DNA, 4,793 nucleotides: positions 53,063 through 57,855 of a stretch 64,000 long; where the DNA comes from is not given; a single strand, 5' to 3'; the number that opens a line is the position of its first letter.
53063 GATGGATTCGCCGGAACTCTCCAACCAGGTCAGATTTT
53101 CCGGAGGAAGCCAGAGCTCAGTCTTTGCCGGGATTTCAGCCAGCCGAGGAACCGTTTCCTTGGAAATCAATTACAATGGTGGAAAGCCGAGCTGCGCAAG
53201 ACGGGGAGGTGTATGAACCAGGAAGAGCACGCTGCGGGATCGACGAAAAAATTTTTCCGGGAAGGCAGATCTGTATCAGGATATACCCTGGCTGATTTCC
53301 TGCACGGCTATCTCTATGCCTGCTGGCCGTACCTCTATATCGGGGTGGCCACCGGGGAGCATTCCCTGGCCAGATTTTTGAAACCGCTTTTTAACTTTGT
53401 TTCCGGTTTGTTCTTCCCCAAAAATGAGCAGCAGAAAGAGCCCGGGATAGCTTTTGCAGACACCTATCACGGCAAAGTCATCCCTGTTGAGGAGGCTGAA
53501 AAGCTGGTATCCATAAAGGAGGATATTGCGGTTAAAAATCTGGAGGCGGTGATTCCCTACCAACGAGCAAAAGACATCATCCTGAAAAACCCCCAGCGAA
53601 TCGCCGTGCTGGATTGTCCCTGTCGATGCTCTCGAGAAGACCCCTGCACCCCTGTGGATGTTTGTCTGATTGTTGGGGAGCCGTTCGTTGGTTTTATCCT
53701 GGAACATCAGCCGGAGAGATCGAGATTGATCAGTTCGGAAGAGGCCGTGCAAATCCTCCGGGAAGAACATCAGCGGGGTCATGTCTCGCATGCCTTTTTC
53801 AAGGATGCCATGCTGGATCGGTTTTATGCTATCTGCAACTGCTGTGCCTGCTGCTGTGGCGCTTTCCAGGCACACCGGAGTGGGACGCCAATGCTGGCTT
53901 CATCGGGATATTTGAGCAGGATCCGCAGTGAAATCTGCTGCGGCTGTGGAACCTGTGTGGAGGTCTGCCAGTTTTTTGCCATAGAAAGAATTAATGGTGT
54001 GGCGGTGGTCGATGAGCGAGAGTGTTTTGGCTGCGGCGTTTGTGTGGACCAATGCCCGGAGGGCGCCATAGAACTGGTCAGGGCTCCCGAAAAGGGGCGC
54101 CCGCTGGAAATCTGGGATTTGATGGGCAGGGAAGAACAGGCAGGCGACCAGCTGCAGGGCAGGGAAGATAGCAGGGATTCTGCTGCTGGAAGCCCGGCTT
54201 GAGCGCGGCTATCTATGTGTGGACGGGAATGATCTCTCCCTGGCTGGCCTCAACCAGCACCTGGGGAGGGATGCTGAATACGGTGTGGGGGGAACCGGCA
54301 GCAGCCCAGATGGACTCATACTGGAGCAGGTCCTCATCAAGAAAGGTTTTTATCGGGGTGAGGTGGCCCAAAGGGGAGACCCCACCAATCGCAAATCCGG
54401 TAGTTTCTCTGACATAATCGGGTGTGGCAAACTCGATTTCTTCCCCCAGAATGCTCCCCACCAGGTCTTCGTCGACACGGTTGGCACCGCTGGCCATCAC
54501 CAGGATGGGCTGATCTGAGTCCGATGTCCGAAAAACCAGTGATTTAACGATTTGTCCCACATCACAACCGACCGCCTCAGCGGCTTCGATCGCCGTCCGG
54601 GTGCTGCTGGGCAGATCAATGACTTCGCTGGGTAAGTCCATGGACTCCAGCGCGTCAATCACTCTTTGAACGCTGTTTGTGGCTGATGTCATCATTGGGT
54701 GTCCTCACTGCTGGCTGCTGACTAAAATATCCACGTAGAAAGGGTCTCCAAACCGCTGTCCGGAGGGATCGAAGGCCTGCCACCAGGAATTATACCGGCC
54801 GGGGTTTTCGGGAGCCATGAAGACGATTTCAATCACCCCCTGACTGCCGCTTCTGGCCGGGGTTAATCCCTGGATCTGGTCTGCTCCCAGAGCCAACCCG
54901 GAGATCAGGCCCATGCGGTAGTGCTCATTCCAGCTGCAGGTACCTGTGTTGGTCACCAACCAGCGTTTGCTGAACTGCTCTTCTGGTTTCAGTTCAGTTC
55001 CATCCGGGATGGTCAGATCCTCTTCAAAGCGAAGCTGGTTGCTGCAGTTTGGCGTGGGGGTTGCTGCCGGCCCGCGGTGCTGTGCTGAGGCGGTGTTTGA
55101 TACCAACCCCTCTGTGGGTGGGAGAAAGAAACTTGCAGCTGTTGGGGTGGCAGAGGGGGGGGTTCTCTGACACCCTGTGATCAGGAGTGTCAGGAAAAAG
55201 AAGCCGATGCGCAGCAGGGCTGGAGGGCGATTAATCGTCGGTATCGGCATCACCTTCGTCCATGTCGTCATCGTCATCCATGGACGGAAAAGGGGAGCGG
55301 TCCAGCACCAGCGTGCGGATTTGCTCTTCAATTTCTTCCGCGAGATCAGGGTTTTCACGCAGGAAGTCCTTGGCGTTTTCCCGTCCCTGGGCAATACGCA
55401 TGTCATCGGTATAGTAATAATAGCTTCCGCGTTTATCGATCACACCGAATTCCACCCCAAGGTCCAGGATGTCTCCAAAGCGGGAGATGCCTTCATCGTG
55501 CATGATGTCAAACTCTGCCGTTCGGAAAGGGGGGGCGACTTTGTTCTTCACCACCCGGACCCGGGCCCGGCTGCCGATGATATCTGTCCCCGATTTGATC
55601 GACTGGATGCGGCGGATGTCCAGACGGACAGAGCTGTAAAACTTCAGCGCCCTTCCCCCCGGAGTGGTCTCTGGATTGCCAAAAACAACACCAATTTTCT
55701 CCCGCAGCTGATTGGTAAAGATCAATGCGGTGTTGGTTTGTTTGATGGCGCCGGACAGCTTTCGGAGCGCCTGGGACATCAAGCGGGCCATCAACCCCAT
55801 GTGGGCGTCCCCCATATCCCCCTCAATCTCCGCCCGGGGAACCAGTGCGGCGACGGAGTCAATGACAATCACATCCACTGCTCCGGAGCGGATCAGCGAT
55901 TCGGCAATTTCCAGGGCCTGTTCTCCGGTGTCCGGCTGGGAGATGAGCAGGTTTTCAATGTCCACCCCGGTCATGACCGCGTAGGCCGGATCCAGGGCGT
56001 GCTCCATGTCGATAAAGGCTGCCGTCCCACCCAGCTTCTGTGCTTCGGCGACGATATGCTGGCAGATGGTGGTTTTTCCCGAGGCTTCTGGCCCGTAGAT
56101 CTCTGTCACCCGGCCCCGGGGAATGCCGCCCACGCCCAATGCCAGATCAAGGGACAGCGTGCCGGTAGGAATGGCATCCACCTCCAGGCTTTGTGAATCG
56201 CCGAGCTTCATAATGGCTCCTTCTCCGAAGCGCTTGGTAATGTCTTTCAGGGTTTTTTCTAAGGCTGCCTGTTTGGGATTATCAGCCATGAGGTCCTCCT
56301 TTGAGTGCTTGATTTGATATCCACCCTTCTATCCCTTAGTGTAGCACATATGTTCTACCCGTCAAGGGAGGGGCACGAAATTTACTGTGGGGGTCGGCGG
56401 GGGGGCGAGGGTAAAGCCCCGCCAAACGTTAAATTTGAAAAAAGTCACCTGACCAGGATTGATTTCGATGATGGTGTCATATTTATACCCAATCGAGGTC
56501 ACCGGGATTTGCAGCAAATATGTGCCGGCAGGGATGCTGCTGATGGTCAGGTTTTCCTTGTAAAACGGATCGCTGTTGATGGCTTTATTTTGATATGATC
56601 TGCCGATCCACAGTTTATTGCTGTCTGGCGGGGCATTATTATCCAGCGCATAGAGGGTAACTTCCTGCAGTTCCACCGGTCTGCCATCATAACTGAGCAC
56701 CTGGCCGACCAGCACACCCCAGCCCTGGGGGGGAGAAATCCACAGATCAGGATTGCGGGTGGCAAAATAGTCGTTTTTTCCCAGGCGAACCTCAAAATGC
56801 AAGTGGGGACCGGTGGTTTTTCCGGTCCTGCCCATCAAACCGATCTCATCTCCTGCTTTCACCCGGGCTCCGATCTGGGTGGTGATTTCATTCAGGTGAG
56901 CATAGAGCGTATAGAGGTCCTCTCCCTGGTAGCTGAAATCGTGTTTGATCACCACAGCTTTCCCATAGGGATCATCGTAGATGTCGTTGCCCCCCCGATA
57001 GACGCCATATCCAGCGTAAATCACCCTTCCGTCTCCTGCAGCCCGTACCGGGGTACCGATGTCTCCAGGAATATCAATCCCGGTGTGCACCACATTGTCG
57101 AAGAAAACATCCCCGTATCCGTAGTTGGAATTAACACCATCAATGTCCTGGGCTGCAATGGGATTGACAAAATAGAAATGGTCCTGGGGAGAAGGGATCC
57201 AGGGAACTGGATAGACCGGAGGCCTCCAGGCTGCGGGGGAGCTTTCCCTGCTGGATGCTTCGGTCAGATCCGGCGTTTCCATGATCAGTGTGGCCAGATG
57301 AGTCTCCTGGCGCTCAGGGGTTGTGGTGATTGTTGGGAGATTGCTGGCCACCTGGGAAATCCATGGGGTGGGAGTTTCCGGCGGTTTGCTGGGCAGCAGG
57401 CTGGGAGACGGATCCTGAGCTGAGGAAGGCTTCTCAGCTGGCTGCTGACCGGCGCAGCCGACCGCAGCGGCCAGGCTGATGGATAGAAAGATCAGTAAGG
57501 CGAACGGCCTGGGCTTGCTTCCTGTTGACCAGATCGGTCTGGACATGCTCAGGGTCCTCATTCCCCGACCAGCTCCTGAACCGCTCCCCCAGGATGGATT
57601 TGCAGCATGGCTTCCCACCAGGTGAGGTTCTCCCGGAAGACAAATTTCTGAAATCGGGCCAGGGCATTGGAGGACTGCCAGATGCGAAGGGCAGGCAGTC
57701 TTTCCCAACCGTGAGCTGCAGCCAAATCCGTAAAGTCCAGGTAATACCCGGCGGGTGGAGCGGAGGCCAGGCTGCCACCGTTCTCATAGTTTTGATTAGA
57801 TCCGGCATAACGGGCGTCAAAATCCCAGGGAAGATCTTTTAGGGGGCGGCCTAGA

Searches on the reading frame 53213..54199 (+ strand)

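Call 31: search_protein_families(library=pfam, proteins=[window:53213-54199:+], max_evalue=0.0001)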
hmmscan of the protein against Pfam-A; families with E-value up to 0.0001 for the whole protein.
window:53213-54199:+ (329 aa): 6 families
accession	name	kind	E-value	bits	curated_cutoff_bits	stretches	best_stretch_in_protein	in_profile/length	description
PF00037.32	Fer4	-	1.8e-08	34.3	21.1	1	265-287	2-24/24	4Fe-4S binding domain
PF12838.12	Fer4_7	-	4e-07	30.8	27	1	242-285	2-52/52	4Fe-4S dicluster domain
PF14697.11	Fer4_21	-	1.8e-06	28.4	35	1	236-288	2-59/59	4Fe-4S dicluster domain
PF13187.11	Fer4_9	-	1.9e-06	28.2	27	1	242-286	2-52/52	4Fe-4S dicluster domain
PF13237.11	Fer4_10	-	3.2e-06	27.4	25.5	0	237-282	4-53/53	4Fe-4S dicluster domain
PF13484.11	Fer4_16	-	5.9e-05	24.2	30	0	270-294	1-26/66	4Fe-4S double cluster binding domain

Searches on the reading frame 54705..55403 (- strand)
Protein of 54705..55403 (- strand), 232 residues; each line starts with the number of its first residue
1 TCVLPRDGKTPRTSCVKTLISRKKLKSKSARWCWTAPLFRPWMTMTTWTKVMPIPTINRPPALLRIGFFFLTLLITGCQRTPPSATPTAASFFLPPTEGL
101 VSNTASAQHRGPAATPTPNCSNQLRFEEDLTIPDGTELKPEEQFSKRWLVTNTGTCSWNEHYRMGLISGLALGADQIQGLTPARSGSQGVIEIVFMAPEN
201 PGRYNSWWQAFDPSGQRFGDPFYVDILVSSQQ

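Call 67: search_protein_families(library=pfam, proteins=[window:54705-55403:-], max_evalue=0.01)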
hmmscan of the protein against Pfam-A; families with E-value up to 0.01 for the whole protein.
window:54705-55403:- (232 aa): 1 family
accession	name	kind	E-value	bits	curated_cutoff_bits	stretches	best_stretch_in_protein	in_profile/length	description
PF16158.11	N_BRCA1_IG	-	6.1e-22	78.7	28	1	131-228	1-108/108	Ig-like domain from next to BRCA1 gene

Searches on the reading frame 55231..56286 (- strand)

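Call 31: search_protein_families(library=pfam, proteins=[window:55231-56286:-], max_evalue=0.0001)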
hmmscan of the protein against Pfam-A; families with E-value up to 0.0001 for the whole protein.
window:55231-56286:- (351 aa): 5 families
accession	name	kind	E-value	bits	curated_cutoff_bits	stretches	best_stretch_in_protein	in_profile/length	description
PF00154.27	RecA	-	7.1e-134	445.7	27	1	8-268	2-262/262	recA bacterial DNA recombination protein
PF21096.2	RecA_C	-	5.9e-23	81.2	27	1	271-325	1-54/57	RecA C-terminal domain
PF08423.17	Rad51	-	4e-11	43.1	22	1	36-228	5-213/244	Rad51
PF06745.19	ATPase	-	3.6e-08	33.5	26.6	1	39-100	1-62/231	KaiC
PF13479.12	AAA_24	-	7.5e-05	23.1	27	0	63-150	7-78/195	AAA domain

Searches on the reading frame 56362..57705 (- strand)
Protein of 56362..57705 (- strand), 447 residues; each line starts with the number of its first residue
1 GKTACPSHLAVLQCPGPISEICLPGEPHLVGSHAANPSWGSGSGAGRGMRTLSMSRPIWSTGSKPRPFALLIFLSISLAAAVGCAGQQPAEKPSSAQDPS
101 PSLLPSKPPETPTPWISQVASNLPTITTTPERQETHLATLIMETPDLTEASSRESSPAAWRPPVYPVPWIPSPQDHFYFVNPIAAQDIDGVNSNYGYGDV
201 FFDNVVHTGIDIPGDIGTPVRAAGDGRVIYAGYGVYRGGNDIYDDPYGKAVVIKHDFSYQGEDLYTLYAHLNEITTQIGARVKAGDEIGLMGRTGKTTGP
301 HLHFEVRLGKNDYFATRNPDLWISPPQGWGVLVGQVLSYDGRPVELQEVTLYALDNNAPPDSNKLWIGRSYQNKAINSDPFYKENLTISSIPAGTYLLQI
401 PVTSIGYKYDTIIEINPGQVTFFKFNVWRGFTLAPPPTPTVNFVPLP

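Call 31: search_protein_families(library=pfam, proteins=[window:56362-57705:-], max_evalue=0.0001)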
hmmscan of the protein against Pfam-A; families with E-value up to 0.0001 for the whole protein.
window:56362-57705:- (447 aa): 1 family
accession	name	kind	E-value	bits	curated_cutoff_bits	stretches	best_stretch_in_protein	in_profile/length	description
PF01551.29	Peptidase_M23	-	9.9e-27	93.4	28.7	1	206-310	2-91/96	Peptidase family M23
